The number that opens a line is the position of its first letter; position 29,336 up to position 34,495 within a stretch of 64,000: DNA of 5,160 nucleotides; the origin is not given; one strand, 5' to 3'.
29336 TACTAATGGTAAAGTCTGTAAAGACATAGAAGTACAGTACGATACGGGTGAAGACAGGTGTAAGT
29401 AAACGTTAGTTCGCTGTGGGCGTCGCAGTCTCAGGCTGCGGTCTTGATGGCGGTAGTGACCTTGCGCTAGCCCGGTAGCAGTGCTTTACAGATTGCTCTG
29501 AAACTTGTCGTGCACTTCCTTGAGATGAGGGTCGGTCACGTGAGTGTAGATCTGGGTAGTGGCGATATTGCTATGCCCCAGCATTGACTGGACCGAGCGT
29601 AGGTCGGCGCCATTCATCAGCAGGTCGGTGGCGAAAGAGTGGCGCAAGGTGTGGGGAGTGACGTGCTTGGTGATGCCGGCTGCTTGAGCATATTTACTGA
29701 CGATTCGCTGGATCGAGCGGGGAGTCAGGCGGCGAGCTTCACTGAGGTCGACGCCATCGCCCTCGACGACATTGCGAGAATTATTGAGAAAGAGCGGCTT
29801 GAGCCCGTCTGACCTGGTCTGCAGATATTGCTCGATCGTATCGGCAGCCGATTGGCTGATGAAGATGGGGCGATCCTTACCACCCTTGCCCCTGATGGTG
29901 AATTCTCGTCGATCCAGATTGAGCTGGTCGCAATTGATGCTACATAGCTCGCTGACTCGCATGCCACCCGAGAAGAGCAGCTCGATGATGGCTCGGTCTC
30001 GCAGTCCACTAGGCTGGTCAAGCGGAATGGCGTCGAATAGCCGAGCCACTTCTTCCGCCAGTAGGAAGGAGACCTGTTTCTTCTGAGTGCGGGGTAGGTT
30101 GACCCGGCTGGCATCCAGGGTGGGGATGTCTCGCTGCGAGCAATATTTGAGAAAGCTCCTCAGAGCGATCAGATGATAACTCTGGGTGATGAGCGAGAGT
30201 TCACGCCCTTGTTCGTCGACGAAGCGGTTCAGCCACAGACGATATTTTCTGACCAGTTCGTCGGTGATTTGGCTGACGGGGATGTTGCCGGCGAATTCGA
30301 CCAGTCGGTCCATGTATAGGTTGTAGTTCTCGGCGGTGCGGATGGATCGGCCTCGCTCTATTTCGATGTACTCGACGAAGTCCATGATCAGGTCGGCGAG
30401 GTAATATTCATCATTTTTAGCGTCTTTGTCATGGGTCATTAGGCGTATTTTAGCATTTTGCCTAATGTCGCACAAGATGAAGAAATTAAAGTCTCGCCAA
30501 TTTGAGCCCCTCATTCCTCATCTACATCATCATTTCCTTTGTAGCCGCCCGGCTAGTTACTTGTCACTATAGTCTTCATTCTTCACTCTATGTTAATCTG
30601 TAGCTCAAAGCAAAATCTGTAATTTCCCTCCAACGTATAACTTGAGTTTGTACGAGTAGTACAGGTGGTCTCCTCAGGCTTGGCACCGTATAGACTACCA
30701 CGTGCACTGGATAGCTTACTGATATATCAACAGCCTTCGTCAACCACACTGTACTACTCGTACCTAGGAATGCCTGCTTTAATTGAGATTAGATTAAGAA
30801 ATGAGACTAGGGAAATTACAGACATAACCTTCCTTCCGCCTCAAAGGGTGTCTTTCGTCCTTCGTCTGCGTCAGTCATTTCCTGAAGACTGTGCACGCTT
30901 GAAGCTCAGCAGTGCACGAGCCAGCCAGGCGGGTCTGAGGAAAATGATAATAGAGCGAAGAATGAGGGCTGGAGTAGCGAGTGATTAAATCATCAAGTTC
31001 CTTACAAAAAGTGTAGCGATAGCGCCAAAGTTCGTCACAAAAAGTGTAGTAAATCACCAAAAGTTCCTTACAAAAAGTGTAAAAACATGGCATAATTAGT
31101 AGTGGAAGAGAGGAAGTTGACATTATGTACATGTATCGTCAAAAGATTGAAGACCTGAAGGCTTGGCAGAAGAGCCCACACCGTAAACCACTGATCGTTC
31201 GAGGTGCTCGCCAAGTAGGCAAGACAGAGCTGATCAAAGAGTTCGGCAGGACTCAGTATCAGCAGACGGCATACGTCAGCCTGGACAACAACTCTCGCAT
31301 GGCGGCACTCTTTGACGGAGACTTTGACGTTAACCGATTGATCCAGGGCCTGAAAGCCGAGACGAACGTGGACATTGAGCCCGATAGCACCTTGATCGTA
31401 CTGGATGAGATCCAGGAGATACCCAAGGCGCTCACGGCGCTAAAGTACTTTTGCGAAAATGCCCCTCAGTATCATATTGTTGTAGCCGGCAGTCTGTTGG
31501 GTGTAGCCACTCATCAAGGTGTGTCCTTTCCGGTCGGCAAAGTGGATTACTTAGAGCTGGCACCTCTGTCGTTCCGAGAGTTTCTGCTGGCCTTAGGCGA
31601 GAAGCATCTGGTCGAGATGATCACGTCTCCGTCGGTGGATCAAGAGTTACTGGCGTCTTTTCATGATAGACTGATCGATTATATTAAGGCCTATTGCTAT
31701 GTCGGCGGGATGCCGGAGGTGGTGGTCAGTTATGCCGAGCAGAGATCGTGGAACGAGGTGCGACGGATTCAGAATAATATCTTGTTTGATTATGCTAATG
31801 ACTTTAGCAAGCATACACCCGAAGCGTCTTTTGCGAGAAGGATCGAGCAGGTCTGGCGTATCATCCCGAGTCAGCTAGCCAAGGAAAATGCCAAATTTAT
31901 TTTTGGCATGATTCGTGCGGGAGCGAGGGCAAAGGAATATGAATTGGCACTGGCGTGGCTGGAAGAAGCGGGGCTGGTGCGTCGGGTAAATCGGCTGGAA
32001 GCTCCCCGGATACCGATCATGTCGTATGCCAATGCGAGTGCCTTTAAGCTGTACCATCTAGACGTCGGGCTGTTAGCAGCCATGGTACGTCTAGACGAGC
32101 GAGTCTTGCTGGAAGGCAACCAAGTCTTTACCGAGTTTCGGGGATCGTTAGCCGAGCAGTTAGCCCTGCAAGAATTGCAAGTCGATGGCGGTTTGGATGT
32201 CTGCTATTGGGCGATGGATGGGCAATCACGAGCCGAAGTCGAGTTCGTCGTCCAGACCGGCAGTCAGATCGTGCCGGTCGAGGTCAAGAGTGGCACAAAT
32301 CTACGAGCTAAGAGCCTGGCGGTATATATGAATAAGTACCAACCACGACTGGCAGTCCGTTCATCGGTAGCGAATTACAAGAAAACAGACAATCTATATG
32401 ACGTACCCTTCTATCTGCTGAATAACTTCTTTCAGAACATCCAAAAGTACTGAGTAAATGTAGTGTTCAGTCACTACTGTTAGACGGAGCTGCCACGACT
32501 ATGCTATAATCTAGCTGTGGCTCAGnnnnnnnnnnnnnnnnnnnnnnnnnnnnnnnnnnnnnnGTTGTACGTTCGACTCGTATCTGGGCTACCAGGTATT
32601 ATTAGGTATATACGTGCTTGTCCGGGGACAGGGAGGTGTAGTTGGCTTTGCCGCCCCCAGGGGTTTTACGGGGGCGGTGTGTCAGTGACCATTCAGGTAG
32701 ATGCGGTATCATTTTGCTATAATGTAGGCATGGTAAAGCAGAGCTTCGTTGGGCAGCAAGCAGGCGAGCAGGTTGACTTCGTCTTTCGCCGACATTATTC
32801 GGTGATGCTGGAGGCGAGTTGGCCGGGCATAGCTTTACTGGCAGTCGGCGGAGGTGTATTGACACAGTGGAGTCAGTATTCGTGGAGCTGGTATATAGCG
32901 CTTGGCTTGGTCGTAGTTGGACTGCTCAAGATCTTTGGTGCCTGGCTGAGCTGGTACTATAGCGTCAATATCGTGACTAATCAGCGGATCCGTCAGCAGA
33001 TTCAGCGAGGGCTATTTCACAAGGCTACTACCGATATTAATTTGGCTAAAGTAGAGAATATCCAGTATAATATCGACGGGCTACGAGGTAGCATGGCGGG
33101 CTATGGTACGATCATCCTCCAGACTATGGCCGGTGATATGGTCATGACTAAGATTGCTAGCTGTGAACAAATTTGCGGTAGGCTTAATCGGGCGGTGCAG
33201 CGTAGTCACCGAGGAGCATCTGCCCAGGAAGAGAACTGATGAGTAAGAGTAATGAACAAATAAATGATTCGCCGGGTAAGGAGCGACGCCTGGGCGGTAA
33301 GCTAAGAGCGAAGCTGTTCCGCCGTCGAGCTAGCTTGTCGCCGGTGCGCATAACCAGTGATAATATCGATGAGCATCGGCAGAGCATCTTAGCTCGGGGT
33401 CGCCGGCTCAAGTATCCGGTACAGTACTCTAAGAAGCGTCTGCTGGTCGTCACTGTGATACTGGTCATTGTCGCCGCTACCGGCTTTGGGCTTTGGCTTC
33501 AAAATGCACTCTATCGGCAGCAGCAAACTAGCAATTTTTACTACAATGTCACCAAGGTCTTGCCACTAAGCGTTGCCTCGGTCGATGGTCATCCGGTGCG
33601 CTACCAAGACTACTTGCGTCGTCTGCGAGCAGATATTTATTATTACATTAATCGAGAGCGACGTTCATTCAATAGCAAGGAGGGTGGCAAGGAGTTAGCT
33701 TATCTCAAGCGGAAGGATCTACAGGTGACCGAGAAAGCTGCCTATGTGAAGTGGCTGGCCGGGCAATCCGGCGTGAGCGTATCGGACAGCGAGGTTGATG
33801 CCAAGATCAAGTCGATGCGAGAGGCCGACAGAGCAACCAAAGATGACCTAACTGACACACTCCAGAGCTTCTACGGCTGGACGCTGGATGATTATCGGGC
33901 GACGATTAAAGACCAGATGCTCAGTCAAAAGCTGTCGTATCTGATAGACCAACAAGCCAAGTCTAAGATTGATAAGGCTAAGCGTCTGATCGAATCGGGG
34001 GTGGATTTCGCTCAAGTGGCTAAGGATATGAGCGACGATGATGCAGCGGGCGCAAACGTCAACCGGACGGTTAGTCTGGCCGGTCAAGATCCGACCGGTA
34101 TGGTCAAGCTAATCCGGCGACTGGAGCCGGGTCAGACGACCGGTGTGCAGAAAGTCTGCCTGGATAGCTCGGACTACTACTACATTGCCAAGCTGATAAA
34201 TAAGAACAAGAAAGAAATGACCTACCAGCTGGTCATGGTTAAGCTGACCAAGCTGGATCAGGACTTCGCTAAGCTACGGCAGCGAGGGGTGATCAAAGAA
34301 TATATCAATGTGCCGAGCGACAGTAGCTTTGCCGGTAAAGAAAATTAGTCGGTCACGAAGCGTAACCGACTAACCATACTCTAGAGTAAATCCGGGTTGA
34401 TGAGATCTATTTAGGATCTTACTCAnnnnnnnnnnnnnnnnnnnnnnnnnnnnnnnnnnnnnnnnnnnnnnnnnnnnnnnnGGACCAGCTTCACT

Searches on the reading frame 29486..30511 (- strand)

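Call 56: search_protein_families(library=pfam, proteins=[window:29486-30511:-], max_evalue=0.001)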
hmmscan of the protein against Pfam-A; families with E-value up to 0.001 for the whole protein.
window:29486-30511:- (341 aa): 4 families
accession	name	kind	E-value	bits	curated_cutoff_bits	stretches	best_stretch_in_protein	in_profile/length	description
PF00589.27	Phage_integrase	-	1.4e-45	155.6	27.1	1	149-327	2-170/172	Phage integrase family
PF13102.12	Phage_int_SAM_5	-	2.1e-08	34.9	22.3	1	46-130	7-88/98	Phage integrase SAM-like domain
PF02899.23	Phage_int_SAM_1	-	8.9e-08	32.8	22.3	1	43-124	2-79/83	Phage integrase, N-terminal SAM-like domain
PF13495.12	Phage_int_SAM_4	-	1.1e-06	29.4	27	1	42-130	2-84/85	Phage integrase, N-terminal SAM-like domain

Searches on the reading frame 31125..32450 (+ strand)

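Call 56: search_protein_families(library=pfam, proteins=[window:31125-32450:+], max_evalue=0.001)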
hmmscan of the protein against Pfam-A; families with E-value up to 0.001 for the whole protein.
window:31125-32450:+ (442 aa): 2 families
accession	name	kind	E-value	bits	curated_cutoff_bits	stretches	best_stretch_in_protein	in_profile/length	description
PF13635.12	DUF4143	-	4.4e-29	101.7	28.1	1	225-390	2-160/160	Domain of unknown function (DUF4143)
PF13173.12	AAA_14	-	3.2e-28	98.8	27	1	20-154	2-129/129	AAA domain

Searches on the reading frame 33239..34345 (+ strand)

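Call 56: search_protein_families(library=pfam, proteins=[window:33239-34345:+], max_evalue=0.001)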
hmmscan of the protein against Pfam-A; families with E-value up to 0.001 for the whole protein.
window:33239-34345:+ (369 aa): 2 families
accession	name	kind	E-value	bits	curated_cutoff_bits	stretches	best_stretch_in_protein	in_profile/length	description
PF13624.11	SurA_N_3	-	1.2e-12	48.4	27.2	1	65-232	8-161/162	SurA-like N-terminal domain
PF00639.27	Rotamase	-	0.00053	21.4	21.7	0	237-304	15-84/97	PPIC-type PPIASE domain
